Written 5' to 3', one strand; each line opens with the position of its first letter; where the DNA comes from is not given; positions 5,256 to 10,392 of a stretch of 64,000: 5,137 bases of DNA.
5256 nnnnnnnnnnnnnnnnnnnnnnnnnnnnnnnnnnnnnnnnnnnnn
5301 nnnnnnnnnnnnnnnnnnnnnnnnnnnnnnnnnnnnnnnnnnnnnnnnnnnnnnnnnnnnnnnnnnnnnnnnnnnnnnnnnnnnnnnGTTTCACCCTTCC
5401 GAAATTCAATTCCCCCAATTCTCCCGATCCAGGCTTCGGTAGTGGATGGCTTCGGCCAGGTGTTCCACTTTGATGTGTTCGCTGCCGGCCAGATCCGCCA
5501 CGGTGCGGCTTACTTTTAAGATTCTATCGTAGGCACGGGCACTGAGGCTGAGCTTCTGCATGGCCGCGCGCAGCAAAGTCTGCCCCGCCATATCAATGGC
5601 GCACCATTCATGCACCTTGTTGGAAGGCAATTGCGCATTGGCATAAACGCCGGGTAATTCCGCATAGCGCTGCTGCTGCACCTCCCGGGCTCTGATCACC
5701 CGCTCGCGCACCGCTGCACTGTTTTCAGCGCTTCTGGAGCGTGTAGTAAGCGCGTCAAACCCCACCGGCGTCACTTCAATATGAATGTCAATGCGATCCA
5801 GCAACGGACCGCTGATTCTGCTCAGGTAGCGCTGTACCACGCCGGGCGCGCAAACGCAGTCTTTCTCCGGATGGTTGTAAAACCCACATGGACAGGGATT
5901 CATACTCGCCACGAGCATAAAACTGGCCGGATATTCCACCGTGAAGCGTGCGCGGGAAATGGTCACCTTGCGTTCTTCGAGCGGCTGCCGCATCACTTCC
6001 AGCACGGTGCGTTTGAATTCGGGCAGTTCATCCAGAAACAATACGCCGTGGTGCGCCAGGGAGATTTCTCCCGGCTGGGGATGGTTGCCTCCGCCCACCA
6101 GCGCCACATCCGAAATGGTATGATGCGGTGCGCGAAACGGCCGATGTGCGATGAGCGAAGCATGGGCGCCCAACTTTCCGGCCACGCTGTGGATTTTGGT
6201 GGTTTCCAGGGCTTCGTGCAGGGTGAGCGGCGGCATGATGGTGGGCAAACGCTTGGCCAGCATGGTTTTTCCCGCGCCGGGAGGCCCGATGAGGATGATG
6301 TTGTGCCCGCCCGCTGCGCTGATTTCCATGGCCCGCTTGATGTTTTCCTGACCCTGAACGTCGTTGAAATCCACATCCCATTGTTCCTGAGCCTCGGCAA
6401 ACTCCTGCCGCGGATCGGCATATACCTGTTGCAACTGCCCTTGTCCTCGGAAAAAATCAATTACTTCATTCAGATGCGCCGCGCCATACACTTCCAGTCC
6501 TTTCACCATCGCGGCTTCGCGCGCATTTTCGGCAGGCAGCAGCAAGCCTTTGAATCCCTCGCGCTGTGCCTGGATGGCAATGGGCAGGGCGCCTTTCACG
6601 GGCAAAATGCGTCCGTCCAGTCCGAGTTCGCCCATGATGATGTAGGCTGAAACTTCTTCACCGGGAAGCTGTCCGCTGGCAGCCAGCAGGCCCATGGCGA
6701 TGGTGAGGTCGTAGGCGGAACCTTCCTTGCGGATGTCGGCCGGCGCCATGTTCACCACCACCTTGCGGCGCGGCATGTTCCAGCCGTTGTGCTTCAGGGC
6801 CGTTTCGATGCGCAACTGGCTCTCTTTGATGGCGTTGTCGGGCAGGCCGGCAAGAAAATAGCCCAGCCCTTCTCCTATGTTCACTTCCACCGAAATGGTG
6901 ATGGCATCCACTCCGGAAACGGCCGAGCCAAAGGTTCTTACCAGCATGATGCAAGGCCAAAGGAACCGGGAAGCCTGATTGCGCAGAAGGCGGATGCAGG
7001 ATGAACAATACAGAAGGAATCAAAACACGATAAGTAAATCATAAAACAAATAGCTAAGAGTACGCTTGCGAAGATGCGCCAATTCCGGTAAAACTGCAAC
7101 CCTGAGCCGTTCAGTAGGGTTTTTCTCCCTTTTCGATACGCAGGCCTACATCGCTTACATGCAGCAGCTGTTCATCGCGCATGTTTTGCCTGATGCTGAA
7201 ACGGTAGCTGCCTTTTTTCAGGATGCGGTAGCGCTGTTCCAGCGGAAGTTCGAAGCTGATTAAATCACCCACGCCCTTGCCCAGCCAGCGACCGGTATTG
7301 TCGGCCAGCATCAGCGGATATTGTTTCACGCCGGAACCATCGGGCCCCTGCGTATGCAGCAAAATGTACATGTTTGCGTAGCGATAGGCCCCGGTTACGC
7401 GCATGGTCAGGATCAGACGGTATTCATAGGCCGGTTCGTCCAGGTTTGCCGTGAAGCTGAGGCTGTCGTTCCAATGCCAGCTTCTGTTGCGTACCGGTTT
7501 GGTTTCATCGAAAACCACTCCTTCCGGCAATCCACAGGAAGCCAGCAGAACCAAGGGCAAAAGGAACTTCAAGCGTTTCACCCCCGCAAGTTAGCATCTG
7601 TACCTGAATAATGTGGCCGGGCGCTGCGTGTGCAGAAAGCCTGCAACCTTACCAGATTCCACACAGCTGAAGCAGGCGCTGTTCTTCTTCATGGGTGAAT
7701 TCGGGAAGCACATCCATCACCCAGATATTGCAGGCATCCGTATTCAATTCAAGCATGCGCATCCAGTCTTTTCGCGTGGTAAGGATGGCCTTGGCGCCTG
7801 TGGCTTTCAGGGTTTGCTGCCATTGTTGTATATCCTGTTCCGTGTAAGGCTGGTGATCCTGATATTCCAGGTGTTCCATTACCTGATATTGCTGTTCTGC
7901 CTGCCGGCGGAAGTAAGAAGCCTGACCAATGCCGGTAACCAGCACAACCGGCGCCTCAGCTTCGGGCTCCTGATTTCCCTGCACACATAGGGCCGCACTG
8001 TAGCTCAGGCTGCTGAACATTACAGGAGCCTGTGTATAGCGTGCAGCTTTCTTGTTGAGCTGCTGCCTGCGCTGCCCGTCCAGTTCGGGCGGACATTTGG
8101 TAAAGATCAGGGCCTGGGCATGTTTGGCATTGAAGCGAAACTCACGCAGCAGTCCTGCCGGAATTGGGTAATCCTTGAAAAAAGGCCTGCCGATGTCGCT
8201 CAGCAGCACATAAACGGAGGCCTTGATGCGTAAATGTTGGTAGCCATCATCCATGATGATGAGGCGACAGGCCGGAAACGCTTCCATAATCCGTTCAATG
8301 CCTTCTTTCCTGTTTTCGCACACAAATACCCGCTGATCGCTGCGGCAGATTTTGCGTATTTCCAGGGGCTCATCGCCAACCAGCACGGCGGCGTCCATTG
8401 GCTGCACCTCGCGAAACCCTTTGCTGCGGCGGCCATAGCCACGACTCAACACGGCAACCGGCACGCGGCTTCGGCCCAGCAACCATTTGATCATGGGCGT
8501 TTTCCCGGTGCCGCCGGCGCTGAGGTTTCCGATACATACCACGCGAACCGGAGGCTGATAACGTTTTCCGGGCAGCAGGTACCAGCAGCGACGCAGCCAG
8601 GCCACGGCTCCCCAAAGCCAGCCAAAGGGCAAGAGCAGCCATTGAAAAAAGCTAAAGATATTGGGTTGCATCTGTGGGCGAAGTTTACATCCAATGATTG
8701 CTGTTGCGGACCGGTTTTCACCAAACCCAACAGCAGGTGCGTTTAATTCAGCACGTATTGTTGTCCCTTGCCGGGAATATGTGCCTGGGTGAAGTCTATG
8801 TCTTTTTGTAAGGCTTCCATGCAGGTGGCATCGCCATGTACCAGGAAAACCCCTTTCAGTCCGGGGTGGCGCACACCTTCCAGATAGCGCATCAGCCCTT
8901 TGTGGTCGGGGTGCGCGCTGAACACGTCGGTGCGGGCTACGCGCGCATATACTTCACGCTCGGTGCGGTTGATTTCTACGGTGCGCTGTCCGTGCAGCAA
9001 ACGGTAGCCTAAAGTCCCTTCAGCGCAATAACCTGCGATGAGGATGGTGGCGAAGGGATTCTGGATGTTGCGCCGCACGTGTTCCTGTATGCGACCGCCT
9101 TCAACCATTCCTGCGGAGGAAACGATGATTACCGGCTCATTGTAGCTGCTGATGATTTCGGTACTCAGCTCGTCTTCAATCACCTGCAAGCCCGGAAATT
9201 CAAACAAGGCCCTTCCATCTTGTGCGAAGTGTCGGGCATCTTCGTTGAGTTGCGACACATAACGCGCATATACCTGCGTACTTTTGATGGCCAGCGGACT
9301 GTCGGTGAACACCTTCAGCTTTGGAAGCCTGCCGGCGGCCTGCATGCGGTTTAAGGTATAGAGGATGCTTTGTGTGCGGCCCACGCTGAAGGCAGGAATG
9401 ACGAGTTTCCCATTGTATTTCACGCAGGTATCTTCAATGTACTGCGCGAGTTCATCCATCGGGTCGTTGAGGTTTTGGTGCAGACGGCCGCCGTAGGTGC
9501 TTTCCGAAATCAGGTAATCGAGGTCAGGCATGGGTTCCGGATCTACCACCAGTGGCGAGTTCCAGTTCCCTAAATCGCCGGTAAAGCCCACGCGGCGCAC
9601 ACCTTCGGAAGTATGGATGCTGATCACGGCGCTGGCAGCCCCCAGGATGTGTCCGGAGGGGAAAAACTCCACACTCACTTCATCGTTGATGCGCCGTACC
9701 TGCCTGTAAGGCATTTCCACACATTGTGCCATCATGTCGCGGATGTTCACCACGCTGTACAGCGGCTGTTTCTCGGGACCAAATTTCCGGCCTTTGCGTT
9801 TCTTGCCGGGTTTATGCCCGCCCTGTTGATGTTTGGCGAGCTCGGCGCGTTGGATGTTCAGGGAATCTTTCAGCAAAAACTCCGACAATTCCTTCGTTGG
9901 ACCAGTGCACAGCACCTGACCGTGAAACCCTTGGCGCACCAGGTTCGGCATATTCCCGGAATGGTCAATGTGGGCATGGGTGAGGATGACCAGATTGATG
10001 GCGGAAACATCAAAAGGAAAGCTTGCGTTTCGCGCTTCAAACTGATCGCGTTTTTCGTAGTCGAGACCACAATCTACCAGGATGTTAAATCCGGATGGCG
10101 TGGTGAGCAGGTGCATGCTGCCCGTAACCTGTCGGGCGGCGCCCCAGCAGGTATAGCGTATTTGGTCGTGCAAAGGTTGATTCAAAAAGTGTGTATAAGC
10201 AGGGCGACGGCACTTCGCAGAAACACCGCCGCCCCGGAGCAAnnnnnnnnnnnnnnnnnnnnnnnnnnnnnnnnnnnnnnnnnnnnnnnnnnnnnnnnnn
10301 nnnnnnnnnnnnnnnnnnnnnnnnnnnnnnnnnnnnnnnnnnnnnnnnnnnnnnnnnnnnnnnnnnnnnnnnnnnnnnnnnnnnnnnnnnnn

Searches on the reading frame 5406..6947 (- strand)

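Call 42: search_protein_families(library=pfam, proteins=[window:5406-6947:-], max_evalue=0.001)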
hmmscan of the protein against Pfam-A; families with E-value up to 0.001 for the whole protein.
window:5406-6947:- (513 aa): 9 families
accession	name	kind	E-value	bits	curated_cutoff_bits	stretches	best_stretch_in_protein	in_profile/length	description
PF01078.27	Mg_chelatase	-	8.3e-97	323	20.3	1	193-395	1-202/207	Magnesium chelatase, subunit ChlI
PF13541.12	ChlI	-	4.7e-40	136.7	27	1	20-141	1-121/121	Subunit ChlI of Mg-chelatase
PF13335.12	Mg_chelatase_C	-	2e-33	115.3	26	1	408-504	2-94/94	Magnesium chelatase, subunit ChlI C-terminal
PF07728.20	AAA_5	-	1.6e-10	41.6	22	1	216-353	1-125/139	AAA domain (dynein-related subfamily)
PF00493.29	MCM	-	4.8e-07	29.6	23.3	1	292-359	114-180/224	MCM P-loop domain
PF05362.19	Lon_C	-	3.1e-06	27.4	21.1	1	61-163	94-199/205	Lon protease (S16) C-terminal proteolytic domain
PF00158.32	Sigma54_activat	-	7e-05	23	20.2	0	203-329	11-123/168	Sigma-54 interaction domain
PF05496.18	RuvB_N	-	0.0001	22.5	27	0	194-233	6-52/159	Holliday junction DNA helicase RuvB P-loop domain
PF20030.5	bpMoxR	-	0.00053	19.6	27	0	199-236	16-53/205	MoxR domain in the MoxR-vWA-beta-propeller ternary systems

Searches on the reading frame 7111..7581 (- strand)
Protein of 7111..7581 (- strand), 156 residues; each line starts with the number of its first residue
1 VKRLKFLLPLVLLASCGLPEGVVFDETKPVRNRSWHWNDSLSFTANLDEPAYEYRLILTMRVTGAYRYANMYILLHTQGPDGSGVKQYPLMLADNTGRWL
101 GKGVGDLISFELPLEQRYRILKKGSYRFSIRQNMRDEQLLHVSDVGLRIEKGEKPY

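Call 86: search_protein_families(library=pfam, proteins=[window:7111-7581:-], max_evalue=0.0001)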
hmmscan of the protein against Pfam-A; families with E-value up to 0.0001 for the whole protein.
window:7111-7581:- (156 aa): 1 family
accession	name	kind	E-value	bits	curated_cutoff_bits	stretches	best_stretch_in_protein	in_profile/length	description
PF14109.11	GldH_lipo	-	1.2e-30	107.3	27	1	23-149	2-129/129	GldH lipoprotein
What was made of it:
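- On Organism with a T9SS / gliding apparatus: Only GldH (7111-7581, PF14109 at 107 bits, call 86) lies in the window.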

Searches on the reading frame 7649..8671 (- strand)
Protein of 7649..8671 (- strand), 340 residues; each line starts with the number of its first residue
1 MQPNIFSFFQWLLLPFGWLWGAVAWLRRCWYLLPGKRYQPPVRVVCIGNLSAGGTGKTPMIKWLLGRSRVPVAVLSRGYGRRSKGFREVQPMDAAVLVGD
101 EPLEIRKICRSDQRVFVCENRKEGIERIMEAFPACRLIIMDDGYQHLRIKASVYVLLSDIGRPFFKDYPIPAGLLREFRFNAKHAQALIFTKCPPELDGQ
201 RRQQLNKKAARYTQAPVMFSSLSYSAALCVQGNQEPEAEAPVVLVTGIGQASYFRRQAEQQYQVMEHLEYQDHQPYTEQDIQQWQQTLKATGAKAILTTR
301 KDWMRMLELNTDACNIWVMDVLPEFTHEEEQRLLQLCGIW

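Call 41: search_protein_families(library=pfam, proteins=[window:7649-8671:-], max_evalue=0.001)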
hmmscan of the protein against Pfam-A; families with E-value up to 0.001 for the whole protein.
window:7649-8671:- (340 aa): 1 family
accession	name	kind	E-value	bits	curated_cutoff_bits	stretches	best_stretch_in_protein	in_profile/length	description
PF02606.20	LpxK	-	1.3e-71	241.9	27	1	10-335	2-325/328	Tetraacyldisaccharide-1-P 4'-kinase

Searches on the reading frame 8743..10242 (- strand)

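Call 42: search_protein_families(library=pfam, proteins=[window:8743-10242:-], max_evalue=0.001)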
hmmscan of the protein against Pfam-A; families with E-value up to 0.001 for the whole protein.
window:8743-10242:- (499 aa): 5 families
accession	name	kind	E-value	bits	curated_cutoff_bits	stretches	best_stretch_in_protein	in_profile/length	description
PF10996.14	Beta-Casp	-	1.2e-29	103.7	27.7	1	290-415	1-120/120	Beta-Casp domain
PF00753.33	Lactamase_B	-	2.6e-13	50.8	22.7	1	43-235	8-161/196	Metallo-beta-lactamase superfamily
PF12706.13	Lactamase_B_2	-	4e-10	40.1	27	1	53-117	2-67/200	Beta-lactamase superfamily domain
PF07521.17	RMMBL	-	9.3e-10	38.8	21.6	1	430-484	3-55/63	Zn-dependent metallo-hydrolase RNA specificity domain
PF16661.11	Lactamase_B_6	-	1e-07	32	27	1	51-208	6-150/193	Metallo-beta-lactamase superfamily domain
